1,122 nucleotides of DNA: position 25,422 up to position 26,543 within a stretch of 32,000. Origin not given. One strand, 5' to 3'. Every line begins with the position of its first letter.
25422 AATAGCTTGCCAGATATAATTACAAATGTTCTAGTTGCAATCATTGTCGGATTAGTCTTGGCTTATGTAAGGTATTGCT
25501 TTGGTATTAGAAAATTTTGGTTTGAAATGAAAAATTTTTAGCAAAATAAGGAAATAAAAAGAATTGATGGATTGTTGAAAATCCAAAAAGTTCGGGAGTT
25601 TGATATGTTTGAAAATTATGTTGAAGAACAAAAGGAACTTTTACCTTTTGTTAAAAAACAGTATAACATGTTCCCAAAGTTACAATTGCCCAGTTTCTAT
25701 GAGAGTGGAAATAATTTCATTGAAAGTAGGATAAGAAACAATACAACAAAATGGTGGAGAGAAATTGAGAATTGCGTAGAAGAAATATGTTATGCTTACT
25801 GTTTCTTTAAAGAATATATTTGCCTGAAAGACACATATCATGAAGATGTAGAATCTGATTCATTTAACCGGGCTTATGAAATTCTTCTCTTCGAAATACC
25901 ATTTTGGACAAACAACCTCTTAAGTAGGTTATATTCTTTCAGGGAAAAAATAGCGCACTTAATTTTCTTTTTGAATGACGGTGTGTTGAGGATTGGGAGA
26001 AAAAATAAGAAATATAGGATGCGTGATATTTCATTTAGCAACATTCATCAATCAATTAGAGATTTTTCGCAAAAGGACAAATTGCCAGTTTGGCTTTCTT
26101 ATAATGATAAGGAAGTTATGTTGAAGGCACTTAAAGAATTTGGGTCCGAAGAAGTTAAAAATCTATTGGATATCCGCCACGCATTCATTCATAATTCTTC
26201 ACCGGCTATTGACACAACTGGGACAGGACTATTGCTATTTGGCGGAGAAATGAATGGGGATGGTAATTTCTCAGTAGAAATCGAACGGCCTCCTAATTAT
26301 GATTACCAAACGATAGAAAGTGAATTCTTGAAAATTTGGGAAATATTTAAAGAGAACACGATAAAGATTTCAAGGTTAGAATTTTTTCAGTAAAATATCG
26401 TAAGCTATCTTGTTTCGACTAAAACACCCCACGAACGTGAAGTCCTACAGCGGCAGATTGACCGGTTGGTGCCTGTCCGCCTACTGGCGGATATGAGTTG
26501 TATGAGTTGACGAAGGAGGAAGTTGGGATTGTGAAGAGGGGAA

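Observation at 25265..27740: Three relics of a DNA-methyltransferase gene's 3' end serve as boundaries for accessory-gene cassettes in an AT-rich island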

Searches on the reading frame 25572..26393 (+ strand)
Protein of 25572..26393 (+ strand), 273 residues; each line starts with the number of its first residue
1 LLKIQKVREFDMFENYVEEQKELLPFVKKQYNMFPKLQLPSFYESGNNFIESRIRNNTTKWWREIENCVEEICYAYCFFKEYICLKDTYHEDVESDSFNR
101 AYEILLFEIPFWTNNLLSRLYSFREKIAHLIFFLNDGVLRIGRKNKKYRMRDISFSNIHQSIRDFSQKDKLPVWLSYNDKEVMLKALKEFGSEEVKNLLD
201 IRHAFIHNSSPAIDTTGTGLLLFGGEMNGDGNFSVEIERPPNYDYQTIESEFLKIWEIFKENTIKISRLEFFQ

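Call 7: search_protein_families(library=pfam, proteins=[window:25572-26393:+], max_evalue=1)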
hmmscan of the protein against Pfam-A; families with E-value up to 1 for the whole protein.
window:25572-26393:+ (273 aa): 2 families
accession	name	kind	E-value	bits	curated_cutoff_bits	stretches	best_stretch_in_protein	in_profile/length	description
PF18730.6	HEPN_Cthe2314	-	4.2e-05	24.1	27.1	1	64-213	4-129/174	Cthe_2314-like HEPN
PF01707.22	Peptidase_C9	-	0.094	12.7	25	1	54-130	64-139/202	Peptidase family C9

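Call 8: search_protein_families(library=padloc, proteins=[window:25572-26393:+], max_evalue=1)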
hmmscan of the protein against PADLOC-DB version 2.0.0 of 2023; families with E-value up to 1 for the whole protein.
window:25572-26393:+ (273 aa): 0 families

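Call 9: search_protein_families(library=ncbifam, proteins=[window:25572-26393:+], max_evalue=1)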
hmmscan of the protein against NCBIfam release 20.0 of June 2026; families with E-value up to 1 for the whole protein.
window:25572-26393:+ (273 aa): 0 families

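Call 10: find_encoding_contigs(protein=window:25572-26390:+, flank=10000, max_places=10)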
Protein window:25572-26390:+ (273 aa): no gene with exactly this product is on record in the collection.

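Call 21: find_homologous_proteins(query=window:25605-26390:+)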
Query window:25605-26390:+ (262 aa): 5 proteins with E <= 0.001 among 140 candidates.
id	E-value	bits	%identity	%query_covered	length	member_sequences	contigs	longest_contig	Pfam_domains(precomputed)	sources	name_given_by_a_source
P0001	7.3e-175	598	100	100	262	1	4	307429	-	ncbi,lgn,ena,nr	ncbi:MAG: hypothetical protein IIA61_00205 [Candidatus Marinimicrobia bacterium]|nr:hypothetical pro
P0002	1.9e-86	308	57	100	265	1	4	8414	-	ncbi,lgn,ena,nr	ncbi:MAG: hypothetical protein KAW56_00960 [Candidatus Marinimicrobia bacterium]|nr:hypothetical pro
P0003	2.4e-79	285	51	100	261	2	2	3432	-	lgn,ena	-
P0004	6.0e-64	234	49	95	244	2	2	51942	-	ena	-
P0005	5.3e-53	198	39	100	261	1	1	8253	-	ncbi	-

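Call 22: find_encoding_contigs(protein=P0002, flank=6000, max_places=4)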
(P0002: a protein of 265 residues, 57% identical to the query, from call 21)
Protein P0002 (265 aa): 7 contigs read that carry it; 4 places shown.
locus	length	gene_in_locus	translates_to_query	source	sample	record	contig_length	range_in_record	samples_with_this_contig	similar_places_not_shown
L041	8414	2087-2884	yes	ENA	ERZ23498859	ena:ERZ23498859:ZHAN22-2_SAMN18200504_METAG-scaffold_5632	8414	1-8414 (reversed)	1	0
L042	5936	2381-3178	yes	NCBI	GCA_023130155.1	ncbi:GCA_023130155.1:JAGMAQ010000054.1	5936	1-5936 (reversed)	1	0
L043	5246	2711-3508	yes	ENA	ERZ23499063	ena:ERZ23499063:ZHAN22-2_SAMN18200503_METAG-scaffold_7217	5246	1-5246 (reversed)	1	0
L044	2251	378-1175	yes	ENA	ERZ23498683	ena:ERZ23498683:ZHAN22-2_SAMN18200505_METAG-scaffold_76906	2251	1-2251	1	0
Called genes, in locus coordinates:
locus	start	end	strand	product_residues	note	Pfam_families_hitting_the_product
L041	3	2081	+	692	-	?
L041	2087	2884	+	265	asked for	-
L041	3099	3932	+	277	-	-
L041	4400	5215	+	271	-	-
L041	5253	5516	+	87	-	-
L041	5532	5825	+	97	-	-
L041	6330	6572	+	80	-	PF02604:PhdYeFM_antitox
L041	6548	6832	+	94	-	PF05016:ParE_toxin, PF06769:YoeB_toxin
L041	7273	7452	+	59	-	-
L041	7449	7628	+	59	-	PF07927:HicA_toxin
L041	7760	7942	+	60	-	-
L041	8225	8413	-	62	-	?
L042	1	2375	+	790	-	PF02384:N6_Mtase, PF20473:MmeI_Mtase, PF01170:UPF0020 (faint), PF07669:Eco57I, PF02384:N6_Mtase, PF12950:TaqI_C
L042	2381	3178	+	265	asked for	-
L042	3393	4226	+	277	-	-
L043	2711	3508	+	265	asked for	-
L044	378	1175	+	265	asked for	-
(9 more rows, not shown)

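Call 23: find_encoding_contigs(protein=P0004, flank=6000, max_places=4)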
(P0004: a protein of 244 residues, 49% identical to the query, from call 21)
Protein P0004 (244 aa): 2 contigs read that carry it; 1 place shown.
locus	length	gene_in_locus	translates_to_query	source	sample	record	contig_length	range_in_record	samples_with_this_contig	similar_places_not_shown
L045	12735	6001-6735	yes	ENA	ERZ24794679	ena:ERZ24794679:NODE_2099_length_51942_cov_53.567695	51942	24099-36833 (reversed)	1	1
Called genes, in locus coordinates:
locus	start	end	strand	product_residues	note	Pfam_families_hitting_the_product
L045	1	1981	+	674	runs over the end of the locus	PF03169:OPT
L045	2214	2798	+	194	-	-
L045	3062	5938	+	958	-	PF04313:HSDR_N (faint), PF02384:N6_Mtase, PF20473:MmeI_Mtase, PF07669:Eco57I, PF12950:TaqI_C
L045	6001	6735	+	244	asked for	-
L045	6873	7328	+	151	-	PF14716:HHH_8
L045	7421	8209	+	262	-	PF13489:Methyltransf_23, PF05175:MTS (weak), PF13679:Methyltransf_32 (weak), PF01209:Ubie_methyltran (weak), PF13847:Methyltransf_31, PF08241:Methyltransf_11, PF08242:Methyltransf_12, PF13649:Methyltransf_25, +1 more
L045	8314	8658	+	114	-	PF09413:DUF2007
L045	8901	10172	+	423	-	PF03952:Enolase_N, PF00113:Enolase_C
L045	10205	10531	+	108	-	PF04977:DivIC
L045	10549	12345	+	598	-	-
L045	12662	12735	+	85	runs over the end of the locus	PF01165:Ribosomal_S21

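Call 24: find_encoding_contigs(protein=P0005, flank=6000, max_places=4)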
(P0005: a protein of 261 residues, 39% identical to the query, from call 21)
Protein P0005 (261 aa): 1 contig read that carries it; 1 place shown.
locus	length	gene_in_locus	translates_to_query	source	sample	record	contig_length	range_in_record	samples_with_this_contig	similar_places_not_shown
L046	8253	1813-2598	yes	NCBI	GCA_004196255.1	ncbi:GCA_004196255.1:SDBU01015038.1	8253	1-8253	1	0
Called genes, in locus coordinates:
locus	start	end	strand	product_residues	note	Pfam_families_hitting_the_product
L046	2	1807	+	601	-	?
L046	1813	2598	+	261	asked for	-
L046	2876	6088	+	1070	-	PF04471:Mrr_cat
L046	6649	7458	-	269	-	PF00459:Inositol_P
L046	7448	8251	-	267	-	?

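Call 48: search_protein_families(library=pfam, alignment_id=A3, max_evalue=0.001)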
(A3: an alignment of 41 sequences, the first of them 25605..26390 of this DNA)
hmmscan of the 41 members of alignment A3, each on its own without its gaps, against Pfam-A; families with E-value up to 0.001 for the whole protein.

A. member 1, window:25605-26390:+ (262 aa): 1 family
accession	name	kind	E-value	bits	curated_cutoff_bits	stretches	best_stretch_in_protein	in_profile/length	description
PF18730.6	HEPN_Cthe2314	-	5.1e-05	23.8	27.1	1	53-202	4-129/174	Cthe_2314-like HEPN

B. families by the number of members that match (of 41 scanned): 36 families (the first 25 are shown)
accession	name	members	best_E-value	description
PF13310.11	Virulence_RhuM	1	1.7e-107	Virulence protein RhuM family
PF03486.20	HI0933_like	1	1.8e-89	HI0933-like protein Rossmann domain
PF22780.1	HI0933_like_1st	1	1.1e-42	HI0933-like protein barrel and H2TH domain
PF14022.11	DUF4238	1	1.1e-32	Protein of unknown function (DUF4238)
PF09509.15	Hypoth_Ymh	1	5.6e-30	Protein of unknown function (Hypoth_ymh)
PF03235.19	GmrSD_N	1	1.4e-29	GmrSD restriction endonuclease, N-terminal domain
PF04471.18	Mrr_cat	1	1.6e-26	Restriction endonuclease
PF10711.15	DUF2513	1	1.1e-22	Hypothetical protein (DUF2513)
PF04326.19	SLFN_AlbA_2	1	4.4e-18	Schlafen, AlbA_2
PF00890.30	FAD_binding_2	1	3.1e-15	FAD binding domain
PF00565.23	SNase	1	2.3e-14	Staphylococcal nuclease homologue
PF01134.28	GIDA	1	9.7e-14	Glucose inhibited division protein A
PF01266.30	DAO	1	2.9e-13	FAD dependent oxidoreductase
PF05534.18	HicB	1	5.1e-13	HicB family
PF02498.22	Bro-N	1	3.3e-12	BRO family, N-terminal domain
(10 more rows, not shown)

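Call 49: search_protein_families(library=padloc, alignment_id=A3, max_evalue=0.001)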
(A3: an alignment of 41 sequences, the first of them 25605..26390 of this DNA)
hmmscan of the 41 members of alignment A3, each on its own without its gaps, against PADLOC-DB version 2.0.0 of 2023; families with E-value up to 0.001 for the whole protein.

A. member 1, window:25605-26390:+ (262 aa): 0 families

B. families by the number of members that match (of 41 scanned): 88 families (the first 25 are shown)
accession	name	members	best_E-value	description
PDLC04871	PDC-S05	2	1.3e-106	-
PDLC04853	PDC-S05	1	2.8e-141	-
PDLC04851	PDC-S05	1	9.6e-135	-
PDLC04819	PDC-S02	1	1.7e-132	-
PDLC04843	PDC-S05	1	6.2e-129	-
PDLC04852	PDC-S05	1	6.6e-128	-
PDLC04868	PDC-S05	1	6.6e-121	-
PDLC04944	PDC-S18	1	3.7e-118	-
PDLC04919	PDC-S13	1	1.3e-113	-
PDLC04864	PDC-S05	1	1.4e-110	-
PDLC04870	PDC-S05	1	8.9e-91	-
PDLC04815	PDC-S02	1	7e-78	-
PDLC04876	PDC-S05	1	5.1e-67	-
PDLC04854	PDC-S05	1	8.9e-56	-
PDLC04965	PDC-S23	1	2.5e-55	-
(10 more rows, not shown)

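Call 67: search_protein_families(library=pfam, proteins=[L041:3099-3929:+, L041:4400-5212:+, L046:2876-6085:+], max_evalue=0.01)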
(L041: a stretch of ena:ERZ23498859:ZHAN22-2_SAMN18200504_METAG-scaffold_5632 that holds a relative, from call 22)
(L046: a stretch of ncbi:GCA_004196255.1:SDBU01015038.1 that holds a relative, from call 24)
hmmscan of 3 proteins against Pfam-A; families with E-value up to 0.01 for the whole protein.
L041:3099-3929:+ (277 aa): 0 families

L041:4400-5212:+ (271 aa): 0 families

L046:2876-6085:+ (1070 aa): 4 families
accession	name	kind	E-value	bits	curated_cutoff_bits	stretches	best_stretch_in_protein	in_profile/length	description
PF04471.18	Mrr_cat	-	5.2e-08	33.5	21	1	20-120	9-103/115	Restriction endonuclease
PF07719.23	TPR_2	-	0.00044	20.6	27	0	283-310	3-30/34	Tetratricopeptide repeat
PF05276.19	SH3BP5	-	0.0024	18.1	25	1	136-194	156-214/231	SH3 domain-binding protein 5 (SH3BP5)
PF13424.12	TPR_12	-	0.0027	18.3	30.1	0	245-309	7-73/77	Tetratricopeptide repeat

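Call 92: find_encoding_contigs(protein=P0003, flank=4000, max_places=4)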
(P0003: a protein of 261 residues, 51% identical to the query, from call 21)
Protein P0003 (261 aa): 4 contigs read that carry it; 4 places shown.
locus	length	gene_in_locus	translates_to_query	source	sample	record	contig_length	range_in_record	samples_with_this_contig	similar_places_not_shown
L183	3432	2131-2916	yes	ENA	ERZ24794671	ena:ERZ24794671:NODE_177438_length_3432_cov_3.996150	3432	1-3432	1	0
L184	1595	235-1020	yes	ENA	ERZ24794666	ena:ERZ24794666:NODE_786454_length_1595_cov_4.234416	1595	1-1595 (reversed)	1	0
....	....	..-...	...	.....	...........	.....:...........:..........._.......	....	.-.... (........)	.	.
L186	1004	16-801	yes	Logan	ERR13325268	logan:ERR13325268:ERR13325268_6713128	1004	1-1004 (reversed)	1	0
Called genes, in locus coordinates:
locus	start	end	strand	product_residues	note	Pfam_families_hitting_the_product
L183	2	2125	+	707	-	?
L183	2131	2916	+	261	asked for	-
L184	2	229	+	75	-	?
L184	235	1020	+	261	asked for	-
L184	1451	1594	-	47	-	?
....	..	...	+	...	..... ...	-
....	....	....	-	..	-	?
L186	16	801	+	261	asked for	-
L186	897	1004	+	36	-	?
